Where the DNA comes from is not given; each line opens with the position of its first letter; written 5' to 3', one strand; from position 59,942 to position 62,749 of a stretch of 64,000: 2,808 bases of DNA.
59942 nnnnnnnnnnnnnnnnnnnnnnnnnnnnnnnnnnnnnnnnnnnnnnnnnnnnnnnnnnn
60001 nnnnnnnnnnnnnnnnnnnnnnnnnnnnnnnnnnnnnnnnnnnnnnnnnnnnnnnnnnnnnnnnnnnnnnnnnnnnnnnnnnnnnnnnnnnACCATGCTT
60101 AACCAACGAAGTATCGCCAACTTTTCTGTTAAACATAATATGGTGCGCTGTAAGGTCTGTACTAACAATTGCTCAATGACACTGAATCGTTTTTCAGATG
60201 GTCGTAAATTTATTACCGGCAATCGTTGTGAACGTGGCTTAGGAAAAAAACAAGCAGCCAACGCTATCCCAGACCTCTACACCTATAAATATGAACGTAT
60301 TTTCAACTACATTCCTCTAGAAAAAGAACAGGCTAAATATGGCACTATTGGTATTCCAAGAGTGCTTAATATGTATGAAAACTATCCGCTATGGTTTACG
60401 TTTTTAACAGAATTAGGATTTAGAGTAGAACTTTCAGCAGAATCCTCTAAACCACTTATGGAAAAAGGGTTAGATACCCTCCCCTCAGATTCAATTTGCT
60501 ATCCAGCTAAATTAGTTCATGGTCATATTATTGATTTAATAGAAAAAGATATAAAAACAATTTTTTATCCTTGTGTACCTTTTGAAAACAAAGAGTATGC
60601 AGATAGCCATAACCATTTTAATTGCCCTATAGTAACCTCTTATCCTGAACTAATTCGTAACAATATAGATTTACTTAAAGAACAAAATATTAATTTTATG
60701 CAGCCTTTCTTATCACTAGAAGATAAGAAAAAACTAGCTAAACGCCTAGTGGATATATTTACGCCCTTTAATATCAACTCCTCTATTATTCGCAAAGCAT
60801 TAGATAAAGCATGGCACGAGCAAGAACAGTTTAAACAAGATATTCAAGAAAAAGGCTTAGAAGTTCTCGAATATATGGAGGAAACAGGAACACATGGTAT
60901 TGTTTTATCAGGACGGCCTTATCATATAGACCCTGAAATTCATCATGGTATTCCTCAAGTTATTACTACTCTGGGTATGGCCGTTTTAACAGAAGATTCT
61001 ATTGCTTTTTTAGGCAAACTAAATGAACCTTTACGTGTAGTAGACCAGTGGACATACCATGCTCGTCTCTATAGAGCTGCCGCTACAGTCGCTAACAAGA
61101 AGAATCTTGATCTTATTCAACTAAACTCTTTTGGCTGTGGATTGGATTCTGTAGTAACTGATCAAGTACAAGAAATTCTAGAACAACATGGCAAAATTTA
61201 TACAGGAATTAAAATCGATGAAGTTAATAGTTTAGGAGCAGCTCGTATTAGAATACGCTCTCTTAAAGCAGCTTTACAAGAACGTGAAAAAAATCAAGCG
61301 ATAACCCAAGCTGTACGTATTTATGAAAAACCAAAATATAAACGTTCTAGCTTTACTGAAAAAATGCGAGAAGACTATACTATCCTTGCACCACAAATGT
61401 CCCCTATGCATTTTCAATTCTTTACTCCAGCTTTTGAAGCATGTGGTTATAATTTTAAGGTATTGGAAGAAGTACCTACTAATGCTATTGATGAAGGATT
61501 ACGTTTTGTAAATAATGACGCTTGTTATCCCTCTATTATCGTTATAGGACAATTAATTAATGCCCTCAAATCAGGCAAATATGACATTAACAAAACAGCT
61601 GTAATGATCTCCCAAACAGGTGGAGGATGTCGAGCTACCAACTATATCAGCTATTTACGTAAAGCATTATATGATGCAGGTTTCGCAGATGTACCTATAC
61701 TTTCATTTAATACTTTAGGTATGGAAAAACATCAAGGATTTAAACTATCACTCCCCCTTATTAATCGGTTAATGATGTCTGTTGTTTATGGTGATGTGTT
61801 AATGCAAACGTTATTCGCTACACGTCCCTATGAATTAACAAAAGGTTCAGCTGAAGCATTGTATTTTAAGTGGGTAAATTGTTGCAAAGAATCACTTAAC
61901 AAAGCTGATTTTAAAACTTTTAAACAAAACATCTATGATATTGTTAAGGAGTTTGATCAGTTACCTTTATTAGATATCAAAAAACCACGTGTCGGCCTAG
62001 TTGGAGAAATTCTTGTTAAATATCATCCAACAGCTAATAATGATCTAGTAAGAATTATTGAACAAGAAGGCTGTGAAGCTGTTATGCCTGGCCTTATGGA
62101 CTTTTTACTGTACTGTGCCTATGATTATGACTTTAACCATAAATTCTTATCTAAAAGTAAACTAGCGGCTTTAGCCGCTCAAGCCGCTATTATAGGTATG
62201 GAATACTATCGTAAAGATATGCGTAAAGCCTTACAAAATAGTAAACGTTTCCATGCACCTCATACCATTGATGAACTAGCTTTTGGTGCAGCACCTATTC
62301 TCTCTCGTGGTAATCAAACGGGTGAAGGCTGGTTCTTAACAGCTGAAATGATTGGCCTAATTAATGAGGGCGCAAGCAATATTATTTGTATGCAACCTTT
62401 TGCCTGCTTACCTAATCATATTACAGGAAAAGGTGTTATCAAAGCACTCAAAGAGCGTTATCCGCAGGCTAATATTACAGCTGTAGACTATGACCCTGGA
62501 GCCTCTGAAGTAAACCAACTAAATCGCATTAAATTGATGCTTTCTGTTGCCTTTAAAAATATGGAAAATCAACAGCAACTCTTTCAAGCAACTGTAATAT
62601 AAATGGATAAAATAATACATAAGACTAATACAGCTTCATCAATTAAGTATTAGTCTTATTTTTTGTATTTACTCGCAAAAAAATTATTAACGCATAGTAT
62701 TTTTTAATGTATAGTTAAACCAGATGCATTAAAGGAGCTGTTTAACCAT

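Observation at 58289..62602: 1437-aa single-polypeptide fusion of two radical-dehydratase activase ATPases with a dehydratase-like Cys-rich module, next to a c-di-GMP phosphodiesterase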

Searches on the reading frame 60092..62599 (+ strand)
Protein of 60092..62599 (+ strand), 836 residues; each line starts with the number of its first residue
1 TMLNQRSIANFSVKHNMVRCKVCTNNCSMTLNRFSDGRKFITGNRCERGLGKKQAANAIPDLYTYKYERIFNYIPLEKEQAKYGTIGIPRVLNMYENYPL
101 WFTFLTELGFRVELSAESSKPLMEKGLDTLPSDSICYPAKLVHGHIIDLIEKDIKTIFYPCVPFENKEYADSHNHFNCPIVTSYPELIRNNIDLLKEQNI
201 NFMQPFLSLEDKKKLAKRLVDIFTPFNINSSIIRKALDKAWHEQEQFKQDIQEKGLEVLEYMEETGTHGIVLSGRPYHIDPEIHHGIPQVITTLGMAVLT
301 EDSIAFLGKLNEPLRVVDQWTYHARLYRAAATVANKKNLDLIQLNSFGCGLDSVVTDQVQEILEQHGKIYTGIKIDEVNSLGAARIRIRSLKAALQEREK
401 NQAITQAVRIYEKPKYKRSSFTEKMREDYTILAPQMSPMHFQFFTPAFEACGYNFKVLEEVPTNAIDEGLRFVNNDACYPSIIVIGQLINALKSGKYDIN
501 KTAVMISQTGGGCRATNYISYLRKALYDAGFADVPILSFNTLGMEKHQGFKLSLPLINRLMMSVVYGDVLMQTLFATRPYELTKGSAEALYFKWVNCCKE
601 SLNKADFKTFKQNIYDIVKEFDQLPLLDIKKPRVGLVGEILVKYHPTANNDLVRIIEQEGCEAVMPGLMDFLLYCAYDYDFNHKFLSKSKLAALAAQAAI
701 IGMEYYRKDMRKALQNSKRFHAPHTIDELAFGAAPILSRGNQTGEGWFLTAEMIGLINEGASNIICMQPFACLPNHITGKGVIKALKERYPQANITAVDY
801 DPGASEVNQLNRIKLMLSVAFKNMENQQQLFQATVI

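Call 57: search_protein_representatives(protein=window:60092-62599:+)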
Query: 836 residues. Proteins with E-value up to 0.001 (for the whole library): 6823; up to 1e-10: 4033; up to 1e-30: 1196. The best 150 are listed.
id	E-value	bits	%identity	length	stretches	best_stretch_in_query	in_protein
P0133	0.0e+00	1104.4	58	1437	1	8-827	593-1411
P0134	0.0e+00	1046.3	56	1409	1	1-825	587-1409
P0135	0.0e+00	1029.2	55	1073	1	2-828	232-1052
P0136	5.8e-296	1000.6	53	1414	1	2-825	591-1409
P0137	7.8e-262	887.7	51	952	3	409-830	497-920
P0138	4.0e-257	872.1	50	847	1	2-819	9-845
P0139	3.7e-255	865.6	66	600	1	123-683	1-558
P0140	2.8e-254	862.7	50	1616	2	312-824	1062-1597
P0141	1.1e-217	741.7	44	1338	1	57-820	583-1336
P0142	1.6e-208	711.4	44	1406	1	3-817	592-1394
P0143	5.2e-208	709.7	44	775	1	47-797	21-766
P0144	1.4e-207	708.2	45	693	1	127-823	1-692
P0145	6.7e-201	686.2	45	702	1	126-824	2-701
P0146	7.4e-199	679.4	43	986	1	4-803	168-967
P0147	1.3e-198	678.6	56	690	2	416-832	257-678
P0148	7.3e-189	646.4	40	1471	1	13-829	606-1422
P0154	1.6e-178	612.1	37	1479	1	12-828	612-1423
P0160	2.0e-168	578.7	37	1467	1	7-823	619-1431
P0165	1.3e-159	549.7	39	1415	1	17-830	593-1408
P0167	1.2e-152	526.6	35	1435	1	19-828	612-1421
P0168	4.5e-152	524.7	37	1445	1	16-817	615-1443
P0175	2.1e-144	499.3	35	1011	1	8-816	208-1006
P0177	8.6e-144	497.3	34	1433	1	13-818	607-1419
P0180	1.7e-141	489.7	34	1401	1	6-827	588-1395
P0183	8.7e-139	480.7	36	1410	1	6-817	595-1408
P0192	2.6e-134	465.9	36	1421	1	13-828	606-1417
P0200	7.7e-128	444.5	34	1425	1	10-824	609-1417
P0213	1.2e-119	417.4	32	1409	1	9-817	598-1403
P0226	2.4e-112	393.3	33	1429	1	10-817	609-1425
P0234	1.4e-107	377.5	31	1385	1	13-819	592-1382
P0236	2.7e-107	376.6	31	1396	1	5-817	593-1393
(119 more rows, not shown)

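Call 58: list_cluster_members(proteins=[P0133, P0134, P0136, P0142, P0148, P0154, P0160, P0165, P0167, P0177])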
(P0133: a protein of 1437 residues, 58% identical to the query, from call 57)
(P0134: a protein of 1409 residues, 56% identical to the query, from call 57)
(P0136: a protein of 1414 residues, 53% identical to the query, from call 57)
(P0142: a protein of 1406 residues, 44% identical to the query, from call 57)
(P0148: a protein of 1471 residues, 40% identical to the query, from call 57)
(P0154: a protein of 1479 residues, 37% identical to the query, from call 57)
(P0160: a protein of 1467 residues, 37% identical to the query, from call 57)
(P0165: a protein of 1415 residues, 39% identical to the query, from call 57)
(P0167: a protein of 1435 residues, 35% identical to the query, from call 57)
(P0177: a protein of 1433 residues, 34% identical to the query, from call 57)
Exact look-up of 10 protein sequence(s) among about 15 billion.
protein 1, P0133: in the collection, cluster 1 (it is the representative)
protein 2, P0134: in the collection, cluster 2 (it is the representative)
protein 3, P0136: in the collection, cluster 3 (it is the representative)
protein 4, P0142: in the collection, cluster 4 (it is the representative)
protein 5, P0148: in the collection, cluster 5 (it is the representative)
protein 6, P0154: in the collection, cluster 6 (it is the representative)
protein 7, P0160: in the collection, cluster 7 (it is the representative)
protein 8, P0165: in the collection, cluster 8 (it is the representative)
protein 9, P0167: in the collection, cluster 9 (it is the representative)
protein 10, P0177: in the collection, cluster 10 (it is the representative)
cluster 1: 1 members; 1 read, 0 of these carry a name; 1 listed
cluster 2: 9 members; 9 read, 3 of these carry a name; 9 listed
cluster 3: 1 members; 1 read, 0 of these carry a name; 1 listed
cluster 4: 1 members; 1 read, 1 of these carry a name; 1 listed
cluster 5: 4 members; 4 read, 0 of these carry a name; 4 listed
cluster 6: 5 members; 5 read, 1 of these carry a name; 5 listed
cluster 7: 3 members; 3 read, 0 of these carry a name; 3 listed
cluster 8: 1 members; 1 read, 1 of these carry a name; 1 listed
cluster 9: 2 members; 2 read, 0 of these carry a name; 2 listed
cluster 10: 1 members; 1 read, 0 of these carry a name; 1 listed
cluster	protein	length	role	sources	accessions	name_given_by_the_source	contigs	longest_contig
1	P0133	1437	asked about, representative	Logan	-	-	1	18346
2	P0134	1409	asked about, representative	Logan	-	-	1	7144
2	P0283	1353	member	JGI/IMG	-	predicted CoA-substrate-specific enzyme activase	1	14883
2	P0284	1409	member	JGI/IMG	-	predicted CoA-substrate-specific enzyme activase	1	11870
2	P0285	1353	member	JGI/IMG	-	predicted CoA-substrate-specific enzyme activase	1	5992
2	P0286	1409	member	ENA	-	-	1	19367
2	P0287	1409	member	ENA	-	-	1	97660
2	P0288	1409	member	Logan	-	-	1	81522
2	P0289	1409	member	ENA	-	-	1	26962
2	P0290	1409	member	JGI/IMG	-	-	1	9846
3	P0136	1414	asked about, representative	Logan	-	-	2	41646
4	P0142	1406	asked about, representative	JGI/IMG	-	predicted CoA-substrate-specific enzyme activase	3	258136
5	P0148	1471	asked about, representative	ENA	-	-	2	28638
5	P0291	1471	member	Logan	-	-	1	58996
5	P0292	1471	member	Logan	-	-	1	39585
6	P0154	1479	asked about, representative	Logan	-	-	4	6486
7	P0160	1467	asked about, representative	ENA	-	-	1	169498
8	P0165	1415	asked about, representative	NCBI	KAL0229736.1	hypothetical protein PCE1_003303 [Barthelona sp. PCE]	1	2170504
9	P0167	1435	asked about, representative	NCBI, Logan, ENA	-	-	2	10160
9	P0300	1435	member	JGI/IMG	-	-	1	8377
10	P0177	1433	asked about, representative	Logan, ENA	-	-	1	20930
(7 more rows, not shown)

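Call 63: find_related_loci(query=A2, collection=genome_contigs, flank=5000)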
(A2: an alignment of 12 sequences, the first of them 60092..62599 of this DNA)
Query A2 (836 aa) in genome_contigs; peptide patterns used: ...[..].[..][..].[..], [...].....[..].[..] (x = any residue, [..] = any of these).
600 stretches matched a pattern (row limit reached: there are more); 595 encode a relative of the query (tblastn E <= 1e-3); the best 80 are kept; 80 distinct loci.
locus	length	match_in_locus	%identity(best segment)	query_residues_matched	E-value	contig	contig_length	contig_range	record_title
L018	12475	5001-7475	71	1-827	0e+0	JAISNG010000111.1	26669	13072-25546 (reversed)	MAG: Campylobacteraceae bacterium isolate Im510_bin75 k119_193070, whole genome shotgun sequence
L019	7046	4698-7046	71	1-786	0e+0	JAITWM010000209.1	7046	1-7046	MAG: Lysobacteraceae bacterium isolate Xx448_bin17 k119_483618, whole genome shotgun sequence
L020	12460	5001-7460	62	2-825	0e+0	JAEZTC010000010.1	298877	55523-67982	MAG: Bacillota bacterium isolate OH_PDB_31 k127_1131518, whole genome shotgun sequence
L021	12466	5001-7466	60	2-827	0e+0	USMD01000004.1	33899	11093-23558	uncultured Garciella sp. isolate UMGS1857 genome assembly, contig: NODE_80_length_33899_cov_13.7887, whole genome shotgu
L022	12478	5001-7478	60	1-830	0e+0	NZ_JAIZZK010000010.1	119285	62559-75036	Clostridium algoriphilum strain DSM 16153 contig00010, whole genome shotgun sequence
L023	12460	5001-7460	61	1-824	0e+0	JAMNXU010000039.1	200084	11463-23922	MAG: Bacillota bacterium isolate Bin_1 Bin_1_scaffold_25, whole genome shotgun sequence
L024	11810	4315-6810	59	1-836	0e+0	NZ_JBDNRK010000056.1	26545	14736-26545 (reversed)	MAG: Clostridium sp. isolate WK069_bin.5 NODE_602_length_26545_cov_75.317327, whole genome shotgun sequence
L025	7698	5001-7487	60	1-832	0e+0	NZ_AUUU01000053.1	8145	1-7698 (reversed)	Clostridium sp. LS contig_54, whole genome shotgun sequence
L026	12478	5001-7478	58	1-830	0e+0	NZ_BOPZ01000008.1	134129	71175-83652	Clostridium polyendosporum strain JCM 30710 sequence008, whole genome shotgun sequence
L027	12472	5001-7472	58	1-828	0e+0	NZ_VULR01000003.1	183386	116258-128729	Anaerosalibacter bizertensis strain Med78-601-WT-4W-RMD-3 seq3, whole genome shotgun sequence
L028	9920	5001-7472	59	1-828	0e+0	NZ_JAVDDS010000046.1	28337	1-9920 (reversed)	Herbivorax sp. ANBcel31 46, whole genome shotgun sequence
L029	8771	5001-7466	58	1-825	0e+0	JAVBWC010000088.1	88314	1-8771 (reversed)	MAG: Clostridiaceae bacterium isolate ZNE14_Bin52 all_Scaff017857, whole genome shotgun sequence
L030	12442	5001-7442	59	11-828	0e+0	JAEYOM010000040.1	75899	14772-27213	MAG: Bacillota bacterium isolate OH_CBB_152 k127_1115571, whole genome shotgun sequence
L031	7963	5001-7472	57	1-829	0e+0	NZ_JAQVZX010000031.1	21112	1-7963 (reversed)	MAG: Syntrophomonas sp. isolate STF2_183 NODE_6078_length_21112_cov_18.547343_Sandtown_F2, whole genome shotgun sequence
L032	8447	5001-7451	56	2-824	0e+0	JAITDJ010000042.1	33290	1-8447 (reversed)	MAG: Clostridiales bacterium isolate Nm470_bin125 k119_2071952, whole genome shotgun sequence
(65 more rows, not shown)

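Call 64: predict_structure(alignment_id=A1)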
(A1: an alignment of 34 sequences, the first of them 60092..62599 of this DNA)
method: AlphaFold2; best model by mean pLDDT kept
length: 836 residues; sequences in the alignment: 34
mean_pLDDT: 80.7   pTM: 0.80
mean pLDDT of the five models: 80.7, 79.4, 79.0, 77.0, 74.5
residues with pLDDT >= 90: 321; 70-90: 317; 50-70: 153; < 50: 45
segments of 3 or more residues with pLDDT < 50: 1-4, 44-55, 403-412, 510-516, 771-777
pLDDT, mean of each block of 10 residues (from residue 1): 49 65 57 70 45 57 93 94 95 85 97 91 82 67 92 94 78 64 66 89 87 92 95 97 95 96 92 86 82 90 91 66 84 91 71 74 81 67 61 64 45 62 93 87 93 91 82 70 86 92 78 55 83 84 68 91 96 94 95 97 95 98 92 85 63 85 90 80 81 87 94 92 88 71 61 89 77 48 82 80 62 88 85 70
secondary structure, 60 per line:
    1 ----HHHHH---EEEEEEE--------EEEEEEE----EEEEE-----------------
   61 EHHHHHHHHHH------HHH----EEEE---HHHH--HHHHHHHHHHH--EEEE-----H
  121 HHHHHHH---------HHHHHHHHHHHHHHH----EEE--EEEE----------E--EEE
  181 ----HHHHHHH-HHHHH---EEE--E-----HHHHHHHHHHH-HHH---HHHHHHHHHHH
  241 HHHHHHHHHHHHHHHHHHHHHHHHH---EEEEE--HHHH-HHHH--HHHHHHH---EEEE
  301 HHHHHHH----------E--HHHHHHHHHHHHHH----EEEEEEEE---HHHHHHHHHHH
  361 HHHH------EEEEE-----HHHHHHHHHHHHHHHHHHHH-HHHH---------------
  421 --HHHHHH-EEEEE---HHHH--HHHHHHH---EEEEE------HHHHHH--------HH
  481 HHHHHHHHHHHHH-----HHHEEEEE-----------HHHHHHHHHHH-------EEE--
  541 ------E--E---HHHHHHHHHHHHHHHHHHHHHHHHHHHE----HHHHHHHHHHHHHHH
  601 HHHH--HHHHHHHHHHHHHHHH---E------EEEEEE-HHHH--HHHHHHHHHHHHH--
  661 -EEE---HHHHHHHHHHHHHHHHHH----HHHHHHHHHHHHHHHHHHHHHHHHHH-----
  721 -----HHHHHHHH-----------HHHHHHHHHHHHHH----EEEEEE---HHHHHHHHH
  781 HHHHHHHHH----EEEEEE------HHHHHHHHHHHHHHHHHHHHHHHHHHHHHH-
elements in order (helices of 4 or more, strands of 3 or more residues): H5-9 E13-19 E28-34 E39-43 H62-71 E85-88 H92-95 H98-108 E111-114 H120-127 H137-151 E156-158 E161-164 E178-180 H185-191 H193-197 E201-203 H212-222 H230-265 E269-273 H276-279 H281-284 H287-293 E297-300 H301-307 H321-334 E339-346 H350-364 E371-375 H381-400 H402-405 H423-428 E430-434 H438-441 H444-450 E454-458 H465-470 H479-493 E502-506 H518-528 E536-538 H554-580 H586-604 H607-622 E633-638 H640-643 H646-658 E662-664 H668-685 H690-715 H726-733 H745-758 E763-768 H772-789 E794-799 H806-835

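Call 66: fold_search(model_id=the predicted structure, library=pdb)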
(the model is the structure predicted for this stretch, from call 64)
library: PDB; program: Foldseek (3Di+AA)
matches with E <= 10: 909; with E <= 0.001: 0
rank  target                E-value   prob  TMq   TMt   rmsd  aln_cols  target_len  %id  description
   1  3ooj_E                1.2e-03  0.60  0.11  0.14  20.6       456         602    8  C1A mutant of E. coli GlmS in complex with glucose-6P and glutamate (released 2011-10-19)
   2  3tbf_H                1.4e-03  0.77  0.11  0.21  17.8       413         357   11  C-terminal domain of glucosamine-fructose-6-phosphate aminotransferase from Francisella tularensis. (released 2011-08-24)
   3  7yzm_A                2.1e-03  1.00  0.24  0.42   8.4       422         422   12  MgADPNP-bound DCCP:DCCP-R complex (released 2022-12-28)
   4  6u9d_A                3.9e-03  0.21  0.09  0.12  23.1       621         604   11  Saccharomyces cerevisiae acetohydroxyacid synthase (released 2020-07-15)
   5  1j5x                  4.1e-03  0.75  0.12  0.23  17.0       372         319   12  Crystal structure of Glucosamine-6-phosphate deaminase (TM0813) from Thermotoga maritima at 1.8 A resolution (released 2002-07-31)
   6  6svm_B                4.3e-03  0.63  0.12  0.14  21.7       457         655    8  Crystal structure of human GFAT-1 in complex with Glucose-6-Phosphate, L-Glu, and UDP-GalNAc (released 2020-01-15)
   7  3ooj_A                4.6e-03  0.54  0.12  0.15  19.8       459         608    8  C1A mutant of E. coli GlmS in complex with glucose-6P and glutamate (released 2011-10-19)
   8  2aml_A                5.0e-03  0.57  0.09  0.18  19.2       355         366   13  Crystal structure of Lmo0035 protein (46906266) from LISTERIA MONOCYTOGENES 4b F2365 at 1.50 A resolution (released 2005-10-18)
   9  3tbf_D                6.1e-03  0.63  0.11  0.21  17.4       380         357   10  C-terminal domain of glucosamine-fructose-6-phosphate aminotransferase from Francisella tularensis. (released 2011-08-24)
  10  3tbf_A                7.9e-03  0.57  0.11  0.21  17.3       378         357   10  C-terminal domain of glucosamine-fructose-6-phosphate aminotransferase from Francisella tularensis. (released 2011-08-24)
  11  6eno                  8.3e-03  0.99  0.24  0.42   9.6       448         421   11  Double cubane cluster oxidoreductase (released 2018-03-14)
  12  4xz2_B                8.7e-03  0.14  0.11  0.12  24.8       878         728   10  Human platelet phosphofructokinase in an R-state in complex with ADP and F6P, crystal form I (released 2015-06-03)
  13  2j6h_A                1.1e-02  0.51  0.12  0.16  22.3       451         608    8  E. coli glucosamine-6-P synthase in complex with glucose-6P and 5-oxo- L-norleucine (released 2006-10-02)
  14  6r4h_B                1.1e-02  0.44  0.12  0.14  22.1       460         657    9  Crystal structure of human GFAT-1 G451E (released 2020-01-15)
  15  6r4e_B                1.3e-02  0.51  0.12  0.14  21.4       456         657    8  Crystal structure of human GFAT-1 in complex with Glucose-6-Phosphate and L-Glu (released 2020-01-15)
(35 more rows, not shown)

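Call 68: search_solved_structures(query=A2, max_evalue=10)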
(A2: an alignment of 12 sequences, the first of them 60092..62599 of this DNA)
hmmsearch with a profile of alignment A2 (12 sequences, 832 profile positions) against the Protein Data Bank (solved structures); distinct sequences matched with E-value up to 10: 4.
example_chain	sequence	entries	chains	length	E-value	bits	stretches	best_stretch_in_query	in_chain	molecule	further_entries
3h74_A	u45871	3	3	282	0.22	12.9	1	183-312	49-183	Pyridoxal kinase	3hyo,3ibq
9ygm_ST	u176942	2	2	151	0.31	12.4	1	653-731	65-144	40S ribosomal protein uS15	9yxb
4v8m_Bk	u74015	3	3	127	1.7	10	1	365-435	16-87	60S RIBOSOMAL PROTEIN L35, PUTATIVE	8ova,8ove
4uos_A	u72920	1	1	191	9.6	7.5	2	578-635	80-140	DESIGNED HELICAL BUNDLE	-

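Call 94: list_cluster_members(proteins=[P0183, P0213, P0180, P0236, P0234, P0192, P0200, P0226, P0168, P0140])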
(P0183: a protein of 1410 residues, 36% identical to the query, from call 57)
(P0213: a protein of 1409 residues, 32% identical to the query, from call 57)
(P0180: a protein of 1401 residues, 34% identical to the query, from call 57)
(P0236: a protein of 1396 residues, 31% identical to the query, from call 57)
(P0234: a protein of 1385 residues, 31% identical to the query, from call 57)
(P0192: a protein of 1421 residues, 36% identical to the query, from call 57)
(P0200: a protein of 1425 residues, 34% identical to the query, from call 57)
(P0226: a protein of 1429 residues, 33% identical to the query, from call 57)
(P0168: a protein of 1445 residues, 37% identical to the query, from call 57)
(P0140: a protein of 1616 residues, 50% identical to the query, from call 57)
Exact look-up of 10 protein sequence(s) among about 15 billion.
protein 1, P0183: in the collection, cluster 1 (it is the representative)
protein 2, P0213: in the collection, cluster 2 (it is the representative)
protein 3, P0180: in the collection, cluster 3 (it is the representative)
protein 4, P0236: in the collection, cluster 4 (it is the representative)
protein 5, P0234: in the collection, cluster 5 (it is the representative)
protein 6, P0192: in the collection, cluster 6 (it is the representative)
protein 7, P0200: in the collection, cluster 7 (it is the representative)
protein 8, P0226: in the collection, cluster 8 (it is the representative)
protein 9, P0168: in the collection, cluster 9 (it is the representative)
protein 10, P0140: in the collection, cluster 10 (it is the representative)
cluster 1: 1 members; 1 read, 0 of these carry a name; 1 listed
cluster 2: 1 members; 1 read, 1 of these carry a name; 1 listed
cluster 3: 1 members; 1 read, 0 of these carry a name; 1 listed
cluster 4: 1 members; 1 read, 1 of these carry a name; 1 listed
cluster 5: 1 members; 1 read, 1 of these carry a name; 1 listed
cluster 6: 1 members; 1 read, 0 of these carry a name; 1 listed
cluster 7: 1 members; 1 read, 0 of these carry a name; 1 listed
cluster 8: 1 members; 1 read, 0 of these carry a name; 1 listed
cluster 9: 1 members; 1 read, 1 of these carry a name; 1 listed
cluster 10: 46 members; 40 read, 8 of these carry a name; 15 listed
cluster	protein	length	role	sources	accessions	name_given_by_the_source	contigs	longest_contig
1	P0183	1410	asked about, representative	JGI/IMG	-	-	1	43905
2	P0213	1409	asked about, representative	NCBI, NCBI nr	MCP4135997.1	MAG: hypothetical protein GY754_33820 [bacterium] | hypothetical protein [bacterium]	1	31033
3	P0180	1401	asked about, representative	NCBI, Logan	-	-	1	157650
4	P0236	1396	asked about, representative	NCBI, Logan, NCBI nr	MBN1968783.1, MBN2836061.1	MAG: activase [Candidatus Delongbacteria bacterium] | activase [Candidatus Delongbacteria bacterium]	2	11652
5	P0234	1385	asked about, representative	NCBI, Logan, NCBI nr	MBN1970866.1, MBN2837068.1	MAG: activase [Candidatus Delongbacteria bacterium] | activase [Candidatus Delongbacteria bacterium]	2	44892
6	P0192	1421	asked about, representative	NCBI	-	-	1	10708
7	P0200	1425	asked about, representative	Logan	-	-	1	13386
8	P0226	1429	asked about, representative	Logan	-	-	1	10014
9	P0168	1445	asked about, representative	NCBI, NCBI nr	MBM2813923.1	MAG: yxcA [Ignavibacteria bacterium] | yxcA [Ignavibacteria bacterium]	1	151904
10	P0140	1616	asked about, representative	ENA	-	-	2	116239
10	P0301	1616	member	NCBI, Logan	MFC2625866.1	MAG: acyl-CoA dehydratase activase-related protein [Parascardovia denticolens]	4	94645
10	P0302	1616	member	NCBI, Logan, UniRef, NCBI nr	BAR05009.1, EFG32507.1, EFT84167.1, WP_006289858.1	putative CoA-substrate-specific enzyme activase [Parascardovia denticolens DSM 10105 = ... | Putative CoA-substrate-specific enzyme activase n=1 Tax=Parascardovia denticolens DSM ... | acyl-CoA dehydratase activase-related protein [Parascardovia denticolens]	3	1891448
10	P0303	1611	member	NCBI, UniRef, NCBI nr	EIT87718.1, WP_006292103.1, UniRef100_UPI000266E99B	hypothetical protein A200_07323 [Parascardovia denticolens IPLA 20019] | acyl-CoA dehydratase activase-related protein n=1 Tax=Parascardovia denticolens ... | acyl-CoA dehydratase activase-related protein [Parascardovia denticolens]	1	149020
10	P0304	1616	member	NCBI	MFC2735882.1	MAG: acyl-CoA dehydratase activase-related protein [Parascardovia denticolens]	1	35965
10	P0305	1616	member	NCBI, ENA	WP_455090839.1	acyl-CoA dehydratase activase-related protein [Parascardovia denticolens]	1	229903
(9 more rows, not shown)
